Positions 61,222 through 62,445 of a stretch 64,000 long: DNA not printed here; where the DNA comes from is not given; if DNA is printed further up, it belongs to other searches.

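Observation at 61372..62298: TrxB-like flavoprotein with intact CATCDG redox site but degenerate NADPH-binding motifs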

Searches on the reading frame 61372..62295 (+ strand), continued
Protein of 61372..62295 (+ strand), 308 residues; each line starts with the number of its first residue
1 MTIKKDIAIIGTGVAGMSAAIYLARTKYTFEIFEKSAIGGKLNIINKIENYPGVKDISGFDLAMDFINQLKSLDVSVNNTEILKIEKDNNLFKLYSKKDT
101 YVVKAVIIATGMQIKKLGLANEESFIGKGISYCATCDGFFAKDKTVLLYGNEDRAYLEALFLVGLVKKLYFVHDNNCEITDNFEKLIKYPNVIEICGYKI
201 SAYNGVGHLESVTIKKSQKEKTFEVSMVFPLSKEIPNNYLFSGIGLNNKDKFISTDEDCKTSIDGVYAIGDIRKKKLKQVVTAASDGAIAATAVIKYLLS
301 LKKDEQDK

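Call 53: find_encoding_contigs(protein=P0062, flank=8000, max_places=1)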
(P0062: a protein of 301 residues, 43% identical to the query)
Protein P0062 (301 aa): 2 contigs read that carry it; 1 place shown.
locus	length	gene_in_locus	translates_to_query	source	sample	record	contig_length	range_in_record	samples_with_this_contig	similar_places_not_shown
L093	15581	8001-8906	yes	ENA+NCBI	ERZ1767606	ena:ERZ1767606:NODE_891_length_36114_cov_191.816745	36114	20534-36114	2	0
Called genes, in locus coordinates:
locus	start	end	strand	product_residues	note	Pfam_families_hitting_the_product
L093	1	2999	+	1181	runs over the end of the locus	PF01855:POR_N, PF17147:PFOR_II, PF01558:POR, PF12838:Fer4_7, PF13187:Fer4_9 (weak), PF13237:Fer4_10 (weak), PF13484:Fer4_16 (weak), PF02775:TPP_enzyme_C, +4 more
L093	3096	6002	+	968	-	PF02463:SMC_N (faint), PF03193:RsgA_GTPase (faint), PF13175:AAA_15 (faint), PF13481:AAA_25 (faint), PF00005:ABC_tran (faint), PF13191:AAA_16 (faint), PF17760:UvrA_inter, PF17755:UvrA_DNA-bind, +2 more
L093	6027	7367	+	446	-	PF01790:LGT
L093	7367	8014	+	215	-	PF00702:Hydrolase, PF12710:HAD (weak), PF13419:HAD_2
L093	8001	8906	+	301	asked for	PF00890:FAD_binding_2 (weak), PF01266:DAO (weak), PF01946:Thi4 (faint), PF03486:HI0933_like (faint), PF07992:Pyr_redox_2, PF13450:NAD_binding_8 (weak), PF13738:Pyr_redox_3, PF00070:Pyr_redox, +1 more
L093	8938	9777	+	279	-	PF03668:RapZ-like_N, PF22740:PapZ_C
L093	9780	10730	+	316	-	PF10298:WhiA_N, PF14527:LAGLIDADG_WhiA, PF02650:HTH_WhiA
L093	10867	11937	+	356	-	PF00044:Gp_dh_N, PF02800:Gp_dh_C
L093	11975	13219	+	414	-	PF00162:PGK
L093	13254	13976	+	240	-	PF00121:TIM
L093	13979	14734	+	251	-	PF01027:Bax1-I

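Call 55: search_solved_structures(query=P0167, max_evalue=1e-20, show_alignments=3)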
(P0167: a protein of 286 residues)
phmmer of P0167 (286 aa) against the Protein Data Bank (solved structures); distinct sequences matched with E-value up to 1e-20: 48.
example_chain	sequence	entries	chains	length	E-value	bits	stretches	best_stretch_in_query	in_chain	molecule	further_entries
5mh4_A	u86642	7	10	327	4.3e-57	196.9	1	4-283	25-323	Thioredoxin reductase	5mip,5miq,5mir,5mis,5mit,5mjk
7aaw_A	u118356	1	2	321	3.3e-56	194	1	2-284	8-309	Thioredoxin reductase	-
5uwy_A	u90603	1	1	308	4.6e-55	190.2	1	3-283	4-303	Thioredoxin reductase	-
6gna_A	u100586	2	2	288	4.2e-51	177.2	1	1-279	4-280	Thioredoxin reductase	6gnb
4gcm_A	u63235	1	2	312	2.3e-50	174.8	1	4-283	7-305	Thioredoxin reductase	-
6gnd_A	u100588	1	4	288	1.4e-49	172.3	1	1-279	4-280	Thioredoxin reductase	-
3cty_A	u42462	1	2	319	2.5e-47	164.9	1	4-279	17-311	Thioredoxin reductase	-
7jyp_A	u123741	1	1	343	3.7e-46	161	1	2-275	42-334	Thioredoxin reductase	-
6gnc_A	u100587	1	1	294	1e-42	149.7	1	1-285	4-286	Thioredoxin reductase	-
4zn0_A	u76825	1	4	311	4.4e-42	147.7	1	3-285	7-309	Thioredoxin reductase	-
2q0k_A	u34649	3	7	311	3e-41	144.9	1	5-283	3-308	Thioredoxin reductase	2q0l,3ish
3f8p_A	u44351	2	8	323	1.4e-39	139.5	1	2-285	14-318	Thioredoxin reductase (TrxB-3)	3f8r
3r9u_A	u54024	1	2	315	2.7e-39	138.5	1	4-283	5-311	Thioredoxin reductase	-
3f8d_A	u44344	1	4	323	2.6e-38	135.3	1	2-285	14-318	Thioredoxin reductase (TrxB-3)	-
2q7v_A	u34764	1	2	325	2.7e-38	135.2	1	4-281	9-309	Thioredoxin reductase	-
5nii_A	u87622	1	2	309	3.7e-26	95.4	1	2-283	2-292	Thioredoxin reductase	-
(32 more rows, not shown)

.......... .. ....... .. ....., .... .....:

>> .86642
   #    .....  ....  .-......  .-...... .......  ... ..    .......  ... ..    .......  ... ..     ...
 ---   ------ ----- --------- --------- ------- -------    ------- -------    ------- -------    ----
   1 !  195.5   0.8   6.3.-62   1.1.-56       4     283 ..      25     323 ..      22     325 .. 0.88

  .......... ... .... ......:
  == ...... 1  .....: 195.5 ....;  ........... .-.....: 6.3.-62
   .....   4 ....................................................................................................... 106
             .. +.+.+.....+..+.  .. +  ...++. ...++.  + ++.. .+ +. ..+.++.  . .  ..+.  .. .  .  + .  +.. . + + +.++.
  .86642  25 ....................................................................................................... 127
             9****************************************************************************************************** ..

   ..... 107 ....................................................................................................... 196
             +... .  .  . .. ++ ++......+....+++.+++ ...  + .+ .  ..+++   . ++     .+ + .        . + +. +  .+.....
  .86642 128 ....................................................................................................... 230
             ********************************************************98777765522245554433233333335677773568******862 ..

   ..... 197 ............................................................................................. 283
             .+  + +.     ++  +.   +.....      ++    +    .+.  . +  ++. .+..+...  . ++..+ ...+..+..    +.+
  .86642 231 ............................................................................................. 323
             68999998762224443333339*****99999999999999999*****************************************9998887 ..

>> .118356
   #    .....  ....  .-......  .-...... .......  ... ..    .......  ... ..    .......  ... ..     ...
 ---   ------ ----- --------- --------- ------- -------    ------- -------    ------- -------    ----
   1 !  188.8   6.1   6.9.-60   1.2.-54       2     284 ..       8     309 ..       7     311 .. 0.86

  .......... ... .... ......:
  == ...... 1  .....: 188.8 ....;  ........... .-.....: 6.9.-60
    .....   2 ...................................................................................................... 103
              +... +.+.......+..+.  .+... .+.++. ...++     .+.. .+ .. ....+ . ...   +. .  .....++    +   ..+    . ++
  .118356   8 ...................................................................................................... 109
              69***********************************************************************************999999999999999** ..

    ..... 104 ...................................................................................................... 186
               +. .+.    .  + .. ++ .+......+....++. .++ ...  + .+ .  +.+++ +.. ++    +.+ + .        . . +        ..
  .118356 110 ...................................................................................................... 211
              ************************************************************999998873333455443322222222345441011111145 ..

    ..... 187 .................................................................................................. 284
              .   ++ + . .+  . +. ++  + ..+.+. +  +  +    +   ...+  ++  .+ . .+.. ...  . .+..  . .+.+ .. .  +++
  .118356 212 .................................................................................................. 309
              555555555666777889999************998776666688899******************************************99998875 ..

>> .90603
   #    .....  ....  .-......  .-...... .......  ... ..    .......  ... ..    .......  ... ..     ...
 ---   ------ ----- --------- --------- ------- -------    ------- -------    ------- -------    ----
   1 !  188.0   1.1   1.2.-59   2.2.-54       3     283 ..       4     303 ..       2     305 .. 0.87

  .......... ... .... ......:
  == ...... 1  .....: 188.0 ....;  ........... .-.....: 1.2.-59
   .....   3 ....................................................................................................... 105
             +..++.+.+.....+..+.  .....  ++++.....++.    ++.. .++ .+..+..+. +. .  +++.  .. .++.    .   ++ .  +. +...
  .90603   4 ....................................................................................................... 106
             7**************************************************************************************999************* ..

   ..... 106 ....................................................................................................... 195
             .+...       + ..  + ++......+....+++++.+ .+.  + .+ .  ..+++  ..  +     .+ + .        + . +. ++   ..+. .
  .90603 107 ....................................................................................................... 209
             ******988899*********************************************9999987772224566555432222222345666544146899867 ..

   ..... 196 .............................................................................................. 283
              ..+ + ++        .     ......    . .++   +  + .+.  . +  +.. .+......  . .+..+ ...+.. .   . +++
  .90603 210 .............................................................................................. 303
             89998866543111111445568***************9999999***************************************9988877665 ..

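Call 56: search_solved_structures(query=P0167, max_evalue=1e-50, show_alignments=5)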
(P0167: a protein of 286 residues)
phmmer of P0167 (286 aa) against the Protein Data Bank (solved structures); distinct sequences matched with E-value up to 1e-50: 4.
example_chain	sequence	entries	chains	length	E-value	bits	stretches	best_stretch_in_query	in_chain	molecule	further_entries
5mh4_A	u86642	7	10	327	4.3e-57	196.9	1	4-283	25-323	Thioredoxin reductase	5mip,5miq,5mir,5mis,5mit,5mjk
7aaw_A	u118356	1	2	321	3.3e-56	194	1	2-284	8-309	Thioredoxin reductase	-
5uwy_A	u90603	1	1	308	4.6e-55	190.2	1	3-283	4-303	Thioredoxin reductase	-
6gna_A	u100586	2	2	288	4.2e-51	177.2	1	1-279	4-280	Thioredoxin reductase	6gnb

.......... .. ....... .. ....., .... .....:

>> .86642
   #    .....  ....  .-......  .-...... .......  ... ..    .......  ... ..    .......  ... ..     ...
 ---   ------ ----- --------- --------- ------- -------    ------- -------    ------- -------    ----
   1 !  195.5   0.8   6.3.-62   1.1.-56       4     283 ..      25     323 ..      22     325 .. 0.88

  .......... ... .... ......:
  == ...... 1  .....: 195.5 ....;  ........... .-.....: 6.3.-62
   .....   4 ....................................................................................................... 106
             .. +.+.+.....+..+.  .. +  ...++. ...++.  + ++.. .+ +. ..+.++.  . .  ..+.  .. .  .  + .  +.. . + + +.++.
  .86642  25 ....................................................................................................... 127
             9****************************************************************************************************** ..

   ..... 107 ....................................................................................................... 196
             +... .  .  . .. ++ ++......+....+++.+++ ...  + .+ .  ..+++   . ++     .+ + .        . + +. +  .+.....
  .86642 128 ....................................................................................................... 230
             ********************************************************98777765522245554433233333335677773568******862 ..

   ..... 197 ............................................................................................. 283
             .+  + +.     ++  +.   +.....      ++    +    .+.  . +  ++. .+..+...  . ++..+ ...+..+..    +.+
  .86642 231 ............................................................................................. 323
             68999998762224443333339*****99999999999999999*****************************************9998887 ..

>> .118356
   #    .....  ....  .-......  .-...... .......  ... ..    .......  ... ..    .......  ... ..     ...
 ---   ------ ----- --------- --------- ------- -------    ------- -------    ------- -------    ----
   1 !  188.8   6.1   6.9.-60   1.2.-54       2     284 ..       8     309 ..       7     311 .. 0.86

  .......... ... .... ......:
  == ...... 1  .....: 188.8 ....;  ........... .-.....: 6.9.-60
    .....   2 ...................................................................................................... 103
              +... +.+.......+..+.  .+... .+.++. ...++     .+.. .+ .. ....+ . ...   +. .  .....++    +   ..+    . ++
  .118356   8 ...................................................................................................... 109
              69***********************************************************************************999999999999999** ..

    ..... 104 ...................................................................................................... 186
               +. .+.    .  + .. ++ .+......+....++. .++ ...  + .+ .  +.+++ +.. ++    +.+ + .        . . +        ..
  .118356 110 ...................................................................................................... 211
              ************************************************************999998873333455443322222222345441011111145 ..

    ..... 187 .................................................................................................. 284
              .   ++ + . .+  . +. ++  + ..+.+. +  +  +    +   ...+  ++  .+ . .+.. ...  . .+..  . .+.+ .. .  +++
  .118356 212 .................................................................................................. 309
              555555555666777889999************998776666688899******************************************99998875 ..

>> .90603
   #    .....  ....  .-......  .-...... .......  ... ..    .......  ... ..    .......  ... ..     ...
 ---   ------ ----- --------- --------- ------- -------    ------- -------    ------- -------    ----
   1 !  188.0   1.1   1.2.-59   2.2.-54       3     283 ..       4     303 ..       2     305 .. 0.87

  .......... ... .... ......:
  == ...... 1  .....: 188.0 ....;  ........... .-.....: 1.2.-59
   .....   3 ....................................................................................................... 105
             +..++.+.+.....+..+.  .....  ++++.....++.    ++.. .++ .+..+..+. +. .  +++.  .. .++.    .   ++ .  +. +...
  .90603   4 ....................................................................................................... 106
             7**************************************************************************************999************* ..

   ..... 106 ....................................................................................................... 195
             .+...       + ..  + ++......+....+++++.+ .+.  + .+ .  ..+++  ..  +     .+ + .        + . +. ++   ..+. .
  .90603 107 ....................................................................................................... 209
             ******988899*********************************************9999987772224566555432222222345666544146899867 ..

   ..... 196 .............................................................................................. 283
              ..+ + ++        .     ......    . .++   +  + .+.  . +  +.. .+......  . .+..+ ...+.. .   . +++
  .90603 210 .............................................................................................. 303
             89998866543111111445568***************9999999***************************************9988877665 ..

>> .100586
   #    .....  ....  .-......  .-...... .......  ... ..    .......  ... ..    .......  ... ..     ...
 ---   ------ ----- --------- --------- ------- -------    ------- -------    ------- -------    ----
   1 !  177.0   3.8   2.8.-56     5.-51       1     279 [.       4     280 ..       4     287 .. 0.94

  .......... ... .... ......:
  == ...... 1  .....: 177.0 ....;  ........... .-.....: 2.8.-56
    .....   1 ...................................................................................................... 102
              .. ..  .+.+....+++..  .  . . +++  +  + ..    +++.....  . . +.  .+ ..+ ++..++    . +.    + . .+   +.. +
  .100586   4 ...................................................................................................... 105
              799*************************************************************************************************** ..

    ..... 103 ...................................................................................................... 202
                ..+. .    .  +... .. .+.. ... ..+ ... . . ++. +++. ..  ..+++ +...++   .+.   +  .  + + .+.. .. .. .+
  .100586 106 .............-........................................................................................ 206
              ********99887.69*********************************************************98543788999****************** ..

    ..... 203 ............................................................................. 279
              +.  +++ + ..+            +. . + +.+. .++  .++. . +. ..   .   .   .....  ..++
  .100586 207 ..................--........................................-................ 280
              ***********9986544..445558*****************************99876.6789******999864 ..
